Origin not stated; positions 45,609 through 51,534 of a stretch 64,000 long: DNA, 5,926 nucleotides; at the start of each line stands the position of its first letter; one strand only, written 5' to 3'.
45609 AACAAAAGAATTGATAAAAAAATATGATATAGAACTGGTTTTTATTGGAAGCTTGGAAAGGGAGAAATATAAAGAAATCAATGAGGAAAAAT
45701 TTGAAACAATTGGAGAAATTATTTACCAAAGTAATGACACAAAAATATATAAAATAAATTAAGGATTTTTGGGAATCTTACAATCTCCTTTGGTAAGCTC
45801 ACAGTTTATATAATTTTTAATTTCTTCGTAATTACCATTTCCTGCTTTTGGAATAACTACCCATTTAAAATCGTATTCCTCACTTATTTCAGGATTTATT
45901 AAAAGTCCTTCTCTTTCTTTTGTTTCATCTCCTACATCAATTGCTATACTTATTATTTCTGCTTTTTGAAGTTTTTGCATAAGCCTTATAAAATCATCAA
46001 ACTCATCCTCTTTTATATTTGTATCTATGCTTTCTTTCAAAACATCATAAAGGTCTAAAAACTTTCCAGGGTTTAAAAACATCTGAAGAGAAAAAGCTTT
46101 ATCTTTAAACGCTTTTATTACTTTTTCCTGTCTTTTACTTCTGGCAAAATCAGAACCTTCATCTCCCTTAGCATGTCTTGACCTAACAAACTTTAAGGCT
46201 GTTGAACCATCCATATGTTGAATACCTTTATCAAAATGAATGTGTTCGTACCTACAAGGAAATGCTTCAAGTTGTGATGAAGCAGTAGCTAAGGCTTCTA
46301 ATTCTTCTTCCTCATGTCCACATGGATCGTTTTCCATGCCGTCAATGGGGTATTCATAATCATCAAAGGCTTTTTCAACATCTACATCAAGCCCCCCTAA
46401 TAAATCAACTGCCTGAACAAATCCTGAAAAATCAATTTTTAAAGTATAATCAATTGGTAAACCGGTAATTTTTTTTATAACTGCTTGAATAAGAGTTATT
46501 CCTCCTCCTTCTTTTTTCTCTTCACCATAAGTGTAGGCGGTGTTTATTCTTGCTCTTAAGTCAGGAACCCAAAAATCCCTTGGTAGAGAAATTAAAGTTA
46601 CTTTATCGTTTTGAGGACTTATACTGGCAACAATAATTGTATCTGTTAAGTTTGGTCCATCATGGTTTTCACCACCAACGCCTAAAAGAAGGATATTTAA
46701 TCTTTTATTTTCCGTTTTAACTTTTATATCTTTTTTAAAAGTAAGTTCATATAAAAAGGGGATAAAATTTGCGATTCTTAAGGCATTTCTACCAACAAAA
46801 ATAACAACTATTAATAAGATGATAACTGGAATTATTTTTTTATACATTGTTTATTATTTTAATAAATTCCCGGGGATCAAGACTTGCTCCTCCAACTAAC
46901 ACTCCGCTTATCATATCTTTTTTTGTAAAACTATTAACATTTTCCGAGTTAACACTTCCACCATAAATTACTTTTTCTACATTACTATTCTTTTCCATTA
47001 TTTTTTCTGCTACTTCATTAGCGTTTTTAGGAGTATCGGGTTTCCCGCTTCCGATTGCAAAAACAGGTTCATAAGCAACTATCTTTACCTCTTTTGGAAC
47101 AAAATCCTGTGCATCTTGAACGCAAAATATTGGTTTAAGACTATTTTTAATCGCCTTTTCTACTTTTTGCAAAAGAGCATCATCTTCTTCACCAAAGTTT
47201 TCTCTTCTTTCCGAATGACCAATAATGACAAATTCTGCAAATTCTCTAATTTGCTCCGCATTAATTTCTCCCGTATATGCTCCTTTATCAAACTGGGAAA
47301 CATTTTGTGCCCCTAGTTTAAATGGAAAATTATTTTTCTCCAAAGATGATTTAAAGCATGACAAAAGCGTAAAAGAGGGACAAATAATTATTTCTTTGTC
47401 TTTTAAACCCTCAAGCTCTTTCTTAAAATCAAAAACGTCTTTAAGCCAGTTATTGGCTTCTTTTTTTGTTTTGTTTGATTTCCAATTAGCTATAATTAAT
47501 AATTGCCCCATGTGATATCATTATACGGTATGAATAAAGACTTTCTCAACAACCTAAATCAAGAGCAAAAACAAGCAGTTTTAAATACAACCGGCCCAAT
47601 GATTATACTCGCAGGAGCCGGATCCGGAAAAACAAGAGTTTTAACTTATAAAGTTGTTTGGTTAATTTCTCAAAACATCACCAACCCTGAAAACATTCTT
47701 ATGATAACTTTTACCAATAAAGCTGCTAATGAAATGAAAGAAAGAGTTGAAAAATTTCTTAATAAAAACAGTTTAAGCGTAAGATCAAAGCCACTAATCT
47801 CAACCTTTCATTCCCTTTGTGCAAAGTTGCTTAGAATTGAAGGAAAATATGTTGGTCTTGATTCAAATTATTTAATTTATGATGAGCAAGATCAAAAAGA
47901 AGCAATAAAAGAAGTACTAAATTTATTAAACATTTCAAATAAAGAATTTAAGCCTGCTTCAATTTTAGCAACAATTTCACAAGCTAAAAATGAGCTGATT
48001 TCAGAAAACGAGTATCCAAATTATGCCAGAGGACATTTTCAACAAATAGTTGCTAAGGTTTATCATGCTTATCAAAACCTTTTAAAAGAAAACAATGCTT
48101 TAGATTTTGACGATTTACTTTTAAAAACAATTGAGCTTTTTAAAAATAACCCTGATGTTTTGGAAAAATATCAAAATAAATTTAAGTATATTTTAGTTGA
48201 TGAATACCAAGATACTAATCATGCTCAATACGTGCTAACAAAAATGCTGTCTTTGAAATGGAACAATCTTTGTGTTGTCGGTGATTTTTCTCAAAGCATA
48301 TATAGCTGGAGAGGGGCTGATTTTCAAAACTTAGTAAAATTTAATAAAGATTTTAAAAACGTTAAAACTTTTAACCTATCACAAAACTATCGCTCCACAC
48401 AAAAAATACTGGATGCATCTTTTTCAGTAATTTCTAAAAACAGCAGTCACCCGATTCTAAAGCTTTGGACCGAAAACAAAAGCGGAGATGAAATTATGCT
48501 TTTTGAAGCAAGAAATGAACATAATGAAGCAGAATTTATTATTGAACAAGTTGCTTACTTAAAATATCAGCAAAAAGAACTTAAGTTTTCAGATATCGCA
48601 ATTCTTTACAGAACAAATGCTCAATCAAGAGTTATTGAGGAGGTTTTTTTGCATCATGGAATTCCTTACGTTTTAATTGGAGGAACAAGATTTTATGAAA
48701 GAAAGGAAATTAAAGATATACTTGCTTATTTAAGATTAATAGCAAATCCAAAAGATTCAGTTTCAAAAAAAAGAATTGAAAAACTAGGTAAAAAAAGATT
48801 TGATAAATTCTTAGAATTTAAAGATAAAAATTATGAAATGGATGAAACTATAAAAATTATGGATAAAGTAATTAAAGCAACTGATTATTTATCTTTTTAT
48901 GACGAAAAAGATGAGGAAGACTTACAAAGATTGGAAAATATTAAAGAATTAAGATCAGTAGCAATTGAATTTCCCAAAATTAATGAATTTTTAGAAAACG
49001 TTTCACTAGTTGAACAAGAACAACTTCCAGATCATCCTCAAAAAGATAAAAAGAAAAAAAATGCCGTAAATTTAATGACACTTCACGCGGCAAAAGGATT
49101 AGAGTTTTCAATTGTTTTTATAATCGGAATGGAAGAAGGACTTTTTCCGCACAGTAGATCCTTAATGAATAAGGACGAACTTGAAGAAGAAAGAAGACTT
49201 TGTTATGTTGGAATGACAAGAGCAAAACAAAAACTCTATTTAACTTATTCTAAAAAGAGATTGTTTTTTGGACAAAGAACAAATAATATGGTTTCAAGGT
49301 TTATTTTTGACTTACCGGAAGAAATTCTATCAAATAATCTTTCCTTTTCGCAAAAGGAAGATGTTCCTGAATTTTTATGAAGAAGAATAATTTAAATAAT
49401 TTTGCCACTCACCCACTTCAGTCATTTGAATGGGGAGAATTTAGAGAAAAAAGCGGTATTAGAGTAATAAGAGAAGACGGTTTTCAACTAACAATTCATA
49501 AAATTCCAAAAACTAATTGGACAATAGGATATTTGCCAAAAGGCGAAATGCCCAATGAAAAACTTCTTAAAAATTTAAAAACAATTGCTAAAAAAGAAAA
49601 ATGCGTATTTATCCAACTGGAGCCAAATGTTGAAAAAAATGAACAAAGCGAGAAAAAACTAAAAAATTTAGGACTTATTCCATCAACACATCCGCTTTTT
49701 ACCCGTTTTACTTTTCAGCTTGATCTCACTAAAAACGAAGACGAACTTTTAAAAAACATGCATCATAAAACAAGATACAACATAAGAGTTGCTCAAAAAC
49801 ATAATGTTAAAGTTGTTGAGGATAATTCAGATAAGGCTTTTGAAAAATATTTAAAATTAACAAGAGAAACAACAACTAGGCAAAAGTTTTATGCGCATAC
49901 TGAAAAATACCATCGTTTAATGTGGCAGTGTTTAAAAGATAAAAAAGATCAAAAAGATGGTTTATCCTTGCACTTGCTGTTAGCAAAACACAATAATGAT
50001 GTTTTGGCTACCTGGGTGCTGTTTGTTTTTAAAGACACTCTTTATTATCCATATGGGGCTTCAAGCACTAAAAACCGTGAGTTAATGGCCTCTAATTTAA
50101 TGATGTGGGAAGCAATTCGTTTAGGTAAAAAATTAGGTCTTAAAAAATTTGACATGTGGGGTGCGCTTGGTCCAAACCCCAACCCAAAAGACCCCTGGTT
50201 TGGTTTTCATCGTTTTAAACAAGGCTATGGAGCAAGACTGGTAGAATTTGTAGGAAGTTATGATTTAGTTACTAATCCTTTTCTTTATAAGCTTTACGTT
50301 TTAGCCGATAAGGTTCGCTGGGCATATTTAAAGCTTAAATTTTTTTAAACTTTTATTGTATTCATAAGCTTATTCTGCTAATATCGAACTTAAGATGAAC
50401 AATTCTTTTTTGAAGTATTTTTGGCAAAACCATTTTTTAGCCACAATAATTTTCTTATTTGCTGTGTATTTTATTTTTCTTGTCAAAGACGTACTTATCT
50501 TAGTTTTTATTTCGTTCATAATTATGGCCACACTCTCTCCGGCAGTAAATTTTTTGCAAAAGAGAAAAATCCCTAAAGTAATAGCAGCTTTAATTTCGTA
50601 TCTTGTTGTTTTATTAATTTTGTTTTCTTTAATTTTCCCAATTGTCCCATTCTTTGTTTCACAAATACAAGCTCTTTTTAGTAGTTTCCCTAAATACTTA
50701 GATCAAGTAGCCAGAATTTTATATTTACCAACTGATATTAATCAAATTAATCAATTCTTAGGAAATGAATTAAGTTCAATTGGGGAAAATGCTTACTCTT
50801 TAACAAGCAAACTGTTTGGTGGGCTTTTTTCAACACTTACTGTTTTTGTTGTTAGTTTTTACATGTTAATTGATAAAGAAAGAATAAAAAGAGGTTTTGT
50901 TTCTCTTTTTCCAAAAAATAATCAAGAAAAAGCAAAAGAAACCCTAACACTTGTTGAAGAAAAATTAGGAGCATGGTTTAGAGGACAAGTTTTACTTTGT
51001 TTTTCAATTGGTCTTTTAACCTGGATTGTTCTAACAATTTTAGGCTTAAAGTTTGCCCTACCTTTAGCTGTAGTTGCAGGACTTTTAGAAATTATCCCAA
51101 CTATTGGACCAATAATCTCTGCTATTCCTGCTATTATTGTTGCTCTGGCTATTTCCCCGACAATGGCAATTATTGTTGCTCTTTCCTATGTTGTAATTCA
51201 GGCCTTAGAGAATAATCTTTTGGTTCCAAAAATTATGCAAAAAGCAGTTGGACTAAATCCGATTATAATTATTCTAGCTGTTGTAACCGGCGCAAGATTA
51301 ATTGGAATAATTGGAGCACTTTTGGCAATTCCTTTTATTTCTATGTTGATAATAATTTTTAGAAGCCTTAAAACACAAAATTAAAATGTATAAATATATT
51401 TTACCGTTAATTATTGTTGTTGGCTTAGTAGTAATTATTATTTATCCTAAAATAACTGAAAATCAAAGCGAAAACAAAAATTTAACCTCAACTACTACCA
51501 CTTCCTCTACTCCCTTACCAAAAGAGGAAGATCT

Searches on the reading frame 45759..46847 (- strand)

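Call 13: search_protein_families(library=pfam, proteins=[window:45759-46847:-], max_evalue=0.001)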
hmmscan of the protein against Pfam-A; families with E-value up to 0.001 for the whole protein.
window:45759-46847:- (362 aa): 1 family
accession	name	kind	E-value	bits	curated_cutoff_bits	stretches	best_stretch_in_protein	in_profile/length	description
PF03816.19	LytR_cpsA_psr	-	2.5e-33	115.8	24.6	1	68-251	2-148/150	LytR_cpsA_psr family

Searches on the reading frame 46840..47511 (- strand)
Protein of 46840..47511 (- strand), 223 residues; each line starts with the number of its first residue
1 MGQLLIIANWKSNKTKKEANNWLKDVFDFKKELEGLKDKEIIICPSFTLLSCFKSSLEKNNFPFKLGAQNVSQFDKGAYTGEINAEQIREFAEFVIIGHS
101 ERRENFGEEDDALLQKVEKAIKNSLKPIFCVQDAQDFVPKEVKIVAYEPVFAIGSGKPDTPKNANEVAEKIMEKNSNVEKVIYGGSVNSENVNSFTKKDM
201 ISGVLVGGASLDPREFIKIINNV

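Call 94: search_protein_families(library=pfam, proteins=[window:46840-47511:-], max_evalue=0.001)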
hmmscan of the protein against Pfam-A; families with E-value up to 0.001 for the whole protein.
window:46840-47511:- (223 aa): 1 family
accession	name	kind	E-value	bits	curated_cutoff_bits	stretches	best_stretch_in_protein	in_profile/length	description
PF00121.24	TIM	-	1.4e-59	202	20.1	1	5-222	2-244/245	Triosephosphate isomerase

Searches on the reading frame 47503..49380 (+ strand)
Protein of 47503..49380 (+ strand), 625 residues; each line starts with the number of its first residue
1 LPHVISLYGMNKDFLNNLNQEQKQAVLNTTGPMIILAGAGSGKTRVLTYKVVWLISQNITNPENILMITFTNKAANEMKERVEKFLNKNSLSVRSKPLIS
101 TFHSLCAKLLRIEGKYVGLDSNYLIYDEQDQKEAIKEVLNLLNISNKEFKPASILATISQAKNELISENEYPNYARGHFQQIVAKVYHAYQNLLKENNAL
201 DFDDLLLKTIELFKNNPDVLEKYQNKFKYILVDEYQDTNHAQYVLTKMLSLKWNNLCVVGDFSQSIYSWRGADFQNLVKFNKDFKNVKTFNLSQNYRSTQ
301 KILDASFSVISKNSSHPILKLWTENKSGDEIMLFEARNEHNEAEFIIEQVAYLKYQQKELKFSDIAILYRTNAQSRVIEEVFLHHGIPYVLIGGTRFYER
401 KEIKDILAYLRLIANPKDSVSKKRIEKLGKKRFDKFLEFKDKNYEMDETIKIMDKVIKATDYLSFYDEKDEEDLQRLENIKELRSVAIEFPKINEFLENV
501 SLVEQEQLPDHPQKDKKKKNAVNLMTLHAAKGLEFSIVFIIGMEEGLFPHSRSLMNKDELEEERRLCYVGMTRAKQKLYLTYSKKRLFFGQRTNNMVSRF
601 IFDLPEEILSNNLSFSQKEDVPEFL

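Call 12: search_protein_families(library=pfam, proteins=[window:47503-49380:+], max_evalue=0.001)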
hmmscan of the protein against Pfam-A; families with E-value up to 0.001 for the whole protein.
window:47503-49380:+ (625 aa): 7 families
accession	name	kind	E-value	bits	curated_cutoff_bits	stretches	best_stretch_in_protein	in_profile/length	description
PF00580.27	UvrD-helicase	-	6.6e-94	315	23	1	18-285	1-271/271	UvrD/REP helicase N-terminal domain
PF13361.12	UvrD_C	-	6.1e-69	233.5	25.6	2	291-427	2-136/350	UvrD-like helicase C-terminal domain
PF13245.12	AAA_19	-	7.4e-23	81.6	25.1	1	22-268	1-132/134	AAA domain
PF13538.12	UvrD_C_2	-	3.7e-10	40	27.4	1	524-581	4-52/52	UvrD-like helicase C-terminal domain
PF01443.25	Viral_helicase1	-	8.2e-08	32.8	21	0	507-580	162-226/228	Viral superfamily 1 RNA helicase core domain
PF13604.12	AAA_30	-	4.4e-05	23.7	27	0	18-82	2-66/191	AAA domain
PF13087.12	AAA_12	-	0.00062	19.8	27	0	512-580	129-190/195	AAA domain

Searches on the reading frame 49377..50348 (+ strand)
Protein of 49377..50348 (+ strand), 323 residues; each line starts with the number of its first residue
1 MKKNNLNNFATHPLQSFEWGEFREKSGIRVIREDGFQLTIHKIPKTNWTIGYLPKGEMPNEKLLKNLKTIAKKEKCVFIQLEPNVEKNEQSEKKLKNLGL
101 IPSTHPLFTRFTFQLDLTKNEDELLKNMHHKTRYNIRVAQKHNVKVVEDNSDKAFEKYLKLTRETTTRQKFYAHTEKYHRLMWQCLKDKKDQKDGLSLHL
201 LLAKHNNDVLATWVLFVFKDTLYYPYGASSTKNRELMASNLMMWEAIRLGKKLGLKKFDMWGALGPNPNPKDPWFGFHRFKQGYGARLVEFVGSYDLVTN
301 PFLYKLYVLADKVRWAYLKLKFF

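Call 94: search_protein_families(library=pfam, proteins=[window:49377-50348:+], max_evalue=0.001)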
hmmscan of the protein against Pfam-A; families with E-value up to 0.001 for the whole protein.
window:49377-50348:+ (323 aa): 2 families
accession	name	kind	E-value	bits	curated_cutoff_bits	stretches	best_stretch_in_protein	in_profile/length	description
PF02388.22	FemAB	-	8e-29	101.1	24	2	203-312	300-406/406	FemAB family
PF13480.13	Acetyltransf_6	-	7.8e-11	42.7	22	1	131-262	6-136/143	Acetyltransferase (GNAT) domain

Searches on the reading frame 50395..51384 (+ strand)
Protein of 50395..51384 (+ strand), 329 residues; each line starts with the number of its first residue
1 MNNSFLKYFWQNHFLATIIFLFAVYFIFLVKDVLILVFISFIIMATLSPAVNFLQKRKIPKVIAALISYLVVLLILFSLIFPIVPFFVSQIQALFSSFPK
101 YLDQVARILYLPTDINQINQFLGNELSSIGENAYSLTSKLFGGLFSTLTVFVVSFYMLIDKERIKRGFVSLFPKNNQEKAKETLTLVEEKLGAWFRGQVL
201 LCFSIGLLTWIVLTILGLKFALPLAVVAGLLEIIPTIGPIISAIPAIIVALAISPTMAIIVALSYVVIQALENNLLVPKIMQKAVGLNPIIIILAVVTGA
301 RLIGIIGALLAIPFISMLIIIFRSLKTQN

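Call 94: search_protein_families(library=pfam, proteins=[window:50395-51384:+], max_evalue=0.001)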
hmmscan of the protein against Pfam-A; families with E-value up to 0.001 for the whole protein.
window:50395-51384:+ (329 aa): 1 family
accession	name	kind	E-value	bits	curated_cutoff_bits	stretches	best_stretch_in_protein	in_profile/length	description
PF01594.21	AI-2E_transport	-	9.9e-70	235.7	34.3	1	16-323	4-324/327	AI-2E family transporter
